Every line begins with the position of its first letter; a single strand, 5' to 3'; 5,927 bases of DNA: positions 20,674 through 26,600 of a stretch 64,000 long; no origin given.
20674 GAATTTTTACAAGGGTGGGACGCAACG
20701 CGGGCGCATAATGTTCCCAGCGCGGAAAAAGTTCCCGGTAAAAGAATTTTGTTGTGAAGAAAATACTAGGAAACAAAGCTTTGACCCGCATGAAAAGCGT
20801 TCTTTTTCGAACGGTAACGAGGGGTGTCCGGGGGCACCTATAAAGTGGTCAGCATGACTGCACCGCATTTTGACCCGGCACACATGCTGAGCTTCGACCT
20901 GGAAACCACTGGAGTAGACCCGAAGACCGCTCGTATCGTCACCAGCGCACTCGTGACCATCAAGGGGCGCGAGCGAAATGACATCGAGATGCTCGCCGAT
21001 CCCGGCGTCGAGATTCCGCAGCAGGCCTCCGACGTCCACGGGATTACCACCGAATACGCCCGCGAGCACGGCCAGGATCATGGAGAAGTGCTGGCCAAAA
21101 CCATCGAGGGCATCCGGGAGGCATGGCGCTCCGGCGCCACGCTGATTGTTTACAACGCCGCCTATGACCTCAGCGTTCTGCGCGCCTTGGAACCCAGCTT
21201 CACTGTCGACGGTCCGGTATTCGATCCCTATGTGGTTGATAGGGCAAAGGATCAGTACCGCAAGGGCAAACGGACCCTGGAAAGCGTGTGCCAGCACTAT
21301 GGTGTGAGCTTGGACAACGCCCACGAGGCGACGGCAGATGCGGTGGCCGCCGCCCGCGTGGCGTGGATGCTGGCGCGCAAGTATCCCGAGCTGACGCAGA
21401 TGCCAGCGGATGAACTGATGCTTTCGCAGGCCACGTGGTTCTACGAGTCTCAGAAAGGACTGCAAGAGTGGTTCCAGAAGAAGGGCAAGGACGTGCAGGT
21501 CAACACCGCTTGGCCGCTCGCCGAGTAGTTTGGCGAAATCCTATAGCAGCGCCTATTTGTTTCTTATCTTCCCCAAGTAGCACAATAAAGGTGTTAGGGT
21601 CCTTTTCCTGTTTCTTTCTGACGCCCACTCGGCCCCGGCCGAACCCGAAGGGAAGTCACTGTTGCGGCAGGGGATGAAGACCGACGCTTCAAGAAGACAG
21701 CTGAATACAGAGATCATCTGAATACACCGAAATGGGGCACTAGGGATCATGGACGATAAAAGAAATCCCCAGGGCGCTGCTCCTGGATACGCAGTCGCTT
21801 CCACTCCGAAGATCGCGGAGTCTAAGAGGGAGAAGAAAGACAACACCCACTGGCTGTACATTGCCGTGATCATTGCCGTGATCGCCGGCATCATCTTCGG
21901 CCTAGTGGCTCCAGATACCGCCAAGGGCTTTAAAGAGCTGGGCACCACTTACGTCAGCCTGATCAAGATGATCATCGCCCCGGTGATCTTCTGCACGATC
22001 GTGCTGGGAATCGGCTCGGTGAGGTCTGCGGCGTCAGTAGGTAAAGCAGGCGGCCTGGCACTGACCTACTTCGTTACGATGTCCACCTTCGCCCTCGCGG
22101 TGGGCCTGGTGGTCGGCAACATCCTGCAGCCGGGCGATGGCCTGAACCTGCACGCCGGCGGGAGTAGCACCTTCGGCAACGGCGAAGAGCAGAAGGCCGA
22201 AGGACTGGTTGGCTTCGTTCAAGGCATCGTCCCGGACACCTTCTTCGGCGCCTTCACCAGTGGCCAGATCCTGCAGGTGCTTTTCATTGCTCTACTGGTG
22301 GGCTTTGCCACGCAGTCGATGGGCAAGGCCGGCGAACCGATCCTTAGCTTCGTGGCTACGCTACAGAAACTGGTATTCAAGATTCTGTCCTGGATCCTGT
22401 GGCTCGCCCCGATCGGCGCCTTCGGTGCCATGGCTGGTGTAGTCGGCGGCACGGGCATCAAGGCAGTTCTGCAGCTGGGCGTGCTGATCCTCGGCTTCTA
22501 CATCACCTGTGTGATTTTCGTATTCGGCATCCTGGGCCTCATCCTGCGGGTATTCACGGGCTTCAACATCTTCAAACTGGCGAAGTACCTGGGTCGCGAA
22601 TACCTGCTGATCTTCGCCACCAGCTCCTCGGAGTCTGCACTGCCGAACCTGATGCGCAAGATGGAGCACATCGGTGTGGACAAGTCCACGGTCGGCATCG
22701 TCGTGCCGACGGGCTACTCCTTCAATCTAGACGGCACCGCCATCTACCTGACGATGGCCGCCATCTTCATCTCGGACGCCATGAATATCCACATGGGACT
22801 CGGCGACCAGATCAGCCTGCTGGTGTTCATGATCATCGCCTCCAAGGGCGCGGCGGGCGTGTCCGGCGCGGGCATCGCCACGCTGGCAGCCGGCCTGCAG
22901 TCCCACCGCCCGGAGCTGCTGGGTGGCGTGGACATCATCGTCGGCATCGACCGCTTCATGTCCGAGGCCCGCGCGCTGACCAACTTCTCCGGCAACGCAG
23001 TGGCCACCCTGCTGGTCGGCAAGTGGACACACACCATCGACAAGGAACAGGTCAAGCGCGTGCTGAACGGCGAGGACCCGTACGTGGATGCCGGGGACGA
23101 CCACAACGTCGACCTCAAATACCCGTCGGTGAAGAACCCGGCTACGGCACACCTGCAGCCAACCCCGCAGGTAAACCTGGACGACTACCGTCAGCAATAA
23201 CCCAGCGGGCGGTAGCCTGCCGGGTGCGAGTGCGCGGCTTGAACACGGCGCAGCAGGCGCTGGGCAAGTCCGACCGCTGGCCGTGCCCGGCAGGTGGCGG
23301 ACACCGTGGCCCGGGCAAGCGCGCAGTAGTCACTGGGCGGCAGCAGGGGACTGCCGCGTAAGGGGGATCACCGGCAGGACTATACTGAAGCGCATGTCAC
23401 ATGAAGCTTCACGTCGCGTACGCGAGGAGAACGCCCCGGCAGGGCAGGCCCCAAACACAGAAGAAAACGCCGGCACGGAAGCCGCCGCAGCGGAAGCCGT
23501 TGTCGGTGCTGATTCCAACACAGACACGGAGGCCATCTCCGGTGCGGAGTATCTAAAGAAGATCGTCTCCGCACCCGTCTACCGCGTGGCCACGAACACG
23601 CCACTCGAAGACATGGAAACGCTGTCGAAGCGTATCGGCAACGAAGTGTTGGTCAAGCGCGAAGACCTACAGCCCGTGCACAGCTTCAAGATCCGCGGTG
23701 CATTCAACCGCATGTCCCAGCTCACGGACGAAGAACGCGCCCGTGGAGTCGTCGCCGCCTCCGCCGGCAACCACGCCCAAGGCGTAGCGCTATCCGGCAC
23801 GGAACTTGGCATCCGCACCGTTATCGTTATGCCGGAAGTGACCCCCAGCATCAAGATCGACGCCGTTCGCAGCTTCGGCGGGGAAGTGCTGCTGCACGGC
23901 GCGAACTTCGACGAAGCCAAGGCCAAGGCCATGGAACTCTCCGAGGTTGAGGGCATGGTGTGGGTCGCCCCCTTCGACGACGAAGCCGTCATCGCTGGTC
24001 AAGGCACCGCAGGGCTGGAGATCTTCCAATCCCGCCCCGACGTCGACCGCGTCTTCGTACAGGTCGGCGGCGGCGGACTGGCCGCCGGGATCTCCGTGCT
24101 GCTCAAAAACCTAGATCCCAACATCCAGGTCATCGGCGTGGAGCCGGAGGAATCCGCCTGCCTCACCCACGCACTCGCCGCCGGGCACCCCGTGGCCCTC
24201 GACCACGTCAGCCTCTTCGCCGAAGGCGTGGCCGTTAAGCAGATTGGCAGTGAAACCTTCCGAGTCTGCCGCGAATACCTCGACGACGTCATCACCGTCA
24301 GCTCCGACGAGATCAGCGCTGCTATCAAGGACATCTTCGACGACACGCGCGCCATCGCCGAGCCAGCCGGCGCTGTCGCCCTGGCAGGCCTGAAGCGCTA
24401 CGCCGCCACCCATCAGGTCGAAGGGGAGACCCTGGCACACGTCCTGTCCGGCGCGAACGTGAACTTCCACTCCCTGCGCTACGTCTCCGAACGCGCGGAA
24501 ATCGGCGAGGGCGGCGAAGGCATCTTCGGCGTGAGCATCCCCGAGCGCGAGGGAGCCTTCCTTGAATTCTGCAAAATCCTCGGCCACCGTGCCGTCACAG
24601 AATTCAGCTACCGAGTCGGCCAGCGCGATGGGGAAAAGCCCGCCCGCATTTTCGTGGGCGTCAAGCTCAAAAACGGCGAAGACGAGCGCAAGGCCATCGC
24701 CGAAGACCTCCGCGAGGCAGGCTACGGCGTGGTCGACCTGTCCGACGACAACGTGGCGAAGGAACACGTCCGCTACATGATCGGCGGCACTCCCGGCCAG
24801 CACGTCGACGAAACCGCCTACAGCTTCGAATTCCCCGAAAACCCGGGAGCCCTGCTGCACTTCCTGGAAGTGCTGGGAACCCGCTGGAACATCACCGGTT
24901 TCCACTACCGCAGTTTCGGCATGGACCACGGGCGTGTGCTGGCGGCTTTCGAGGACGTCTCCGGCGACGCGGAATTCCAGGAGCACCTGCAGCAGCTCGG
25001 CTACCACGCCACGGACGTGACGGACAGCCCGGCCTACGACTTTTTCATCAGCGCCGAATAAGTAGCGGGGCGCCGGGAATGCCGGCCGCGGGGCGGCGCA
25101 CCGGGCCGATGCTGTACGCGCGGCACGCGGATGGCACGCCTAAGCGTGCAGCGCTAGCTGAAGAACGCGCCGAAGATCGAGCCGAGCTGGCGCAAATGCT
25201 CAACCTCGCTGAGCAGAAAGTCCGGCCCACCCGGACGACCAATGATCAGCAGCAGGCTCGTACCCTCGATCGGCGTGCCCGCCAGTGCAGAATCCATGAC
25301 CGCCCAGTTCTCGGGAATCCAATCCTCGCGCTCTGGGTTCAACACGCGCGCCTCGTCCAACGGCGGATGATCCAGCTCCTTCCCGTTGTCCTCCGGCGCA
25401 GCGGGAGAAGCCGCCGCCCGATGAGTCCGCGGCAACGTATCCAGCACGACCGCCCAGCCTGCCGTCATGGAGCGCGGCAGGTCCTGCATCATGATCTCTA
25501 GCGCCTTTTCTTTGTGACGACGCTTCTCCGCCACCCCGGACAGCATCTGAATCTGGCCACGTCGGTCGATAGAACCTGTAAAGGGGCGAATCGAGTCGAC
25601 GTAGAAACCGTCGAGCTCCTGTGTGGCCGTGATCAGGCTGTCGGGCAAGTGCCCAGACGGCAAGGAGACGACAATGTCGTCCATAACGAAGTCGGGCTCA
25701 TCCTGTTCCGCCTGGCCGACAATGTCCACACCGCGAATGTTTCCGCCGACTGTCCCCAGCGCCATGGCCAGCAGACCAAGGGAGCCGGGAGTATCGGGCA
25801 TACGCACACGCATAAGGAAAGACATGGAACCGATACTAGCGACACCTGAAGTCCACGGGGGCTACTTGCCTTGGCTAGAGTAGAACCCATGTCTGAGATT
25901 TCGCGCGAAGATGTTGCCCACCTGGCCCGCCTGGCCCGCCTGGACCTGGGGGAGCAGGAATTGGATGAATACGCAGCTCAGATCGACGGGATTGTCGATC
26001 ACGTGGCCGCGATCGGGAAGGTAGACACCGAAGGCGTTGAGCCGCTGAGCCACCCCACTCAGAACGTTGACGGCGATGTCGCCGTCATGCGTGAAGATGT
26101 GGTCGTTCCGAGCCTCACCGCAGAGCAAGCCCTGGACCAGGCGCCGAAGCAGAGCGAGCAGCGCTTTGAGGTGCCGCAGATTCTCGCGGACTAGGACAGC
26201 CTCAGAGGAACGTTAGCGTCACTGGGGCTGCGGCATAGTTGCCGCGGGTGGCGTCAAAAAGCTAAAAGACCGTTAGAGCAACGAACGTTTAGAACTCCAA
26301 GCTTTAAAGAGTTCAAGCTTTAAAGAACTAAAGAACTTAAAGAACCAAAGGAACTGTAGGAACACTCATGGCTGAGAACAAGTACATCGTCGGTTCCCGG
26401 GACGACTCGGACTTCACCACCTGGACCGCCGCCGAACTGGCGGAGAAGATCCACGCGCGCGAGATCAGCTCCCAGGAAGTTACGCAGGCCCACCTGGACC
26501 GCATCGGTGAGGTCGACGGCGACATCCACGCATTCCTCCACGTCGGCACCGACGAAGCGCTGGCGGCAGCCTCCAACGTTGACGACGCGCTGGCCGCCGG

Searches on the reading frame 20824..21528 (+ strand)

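Call 39: search_protein_families(library=pfam, proteins=[window:20824-21528:+])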
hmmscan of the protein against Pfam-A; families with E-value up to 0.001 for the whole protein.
window:20824-21528:+ (234 aa): 2 families
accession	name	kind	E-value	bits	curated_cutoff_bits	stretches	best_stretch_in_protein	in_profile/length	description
PF00929.31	RNase_T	-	5.6e-16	59.9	24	1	23-179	2-163/164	Exonuclease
PF13482.12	RNase_H_2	-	0.00089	19.7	22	0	24-163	3-117/165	RNase_H superfamily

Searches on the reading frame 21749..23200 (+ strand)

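Call 39: search_protein_families(library=pfam, proteins=[window:21749-23200:+])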
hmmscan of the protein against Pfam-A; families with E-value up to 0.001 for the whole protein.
window:21749-23200:+ (483 aa): 1 family
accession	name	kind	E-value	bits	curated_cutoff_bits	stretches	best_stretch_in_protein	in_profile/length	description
PF00375.23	SDF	-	3e-101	339.7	27.9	1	36-426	1-387/387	Sodium:dicarboxylate symporter family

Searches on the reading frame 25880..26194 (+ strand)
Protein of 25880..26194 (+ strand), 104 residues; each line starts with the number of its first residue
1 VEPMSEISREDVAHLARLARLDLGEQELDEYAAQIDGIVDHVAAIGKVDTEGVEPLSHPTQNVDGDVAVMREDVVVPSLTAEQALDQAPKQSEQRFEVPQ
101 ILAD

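Call 39: search_protein_families(library=pfam, proteins=[window:25880-26194:+])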
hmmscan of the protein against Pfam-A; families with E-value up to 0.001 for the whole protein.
window:25880-26194:+ (104 aa): 1 family
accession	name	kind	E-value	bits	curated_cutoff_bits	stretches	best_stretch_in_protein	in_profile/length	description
PF02686.20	GatC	-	7.5e-21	74.5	23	1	24-98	2-66/66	Glu-tRNAGln amidotransferase C subunit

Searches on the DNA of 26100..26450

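Call 67: search_rna_families(source=window, start=26100, end=26450, threshold=evalue, max_evalue=1)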
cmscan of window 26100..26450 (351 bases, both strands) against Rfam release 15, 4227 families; matches with E-value up to 1: 0.
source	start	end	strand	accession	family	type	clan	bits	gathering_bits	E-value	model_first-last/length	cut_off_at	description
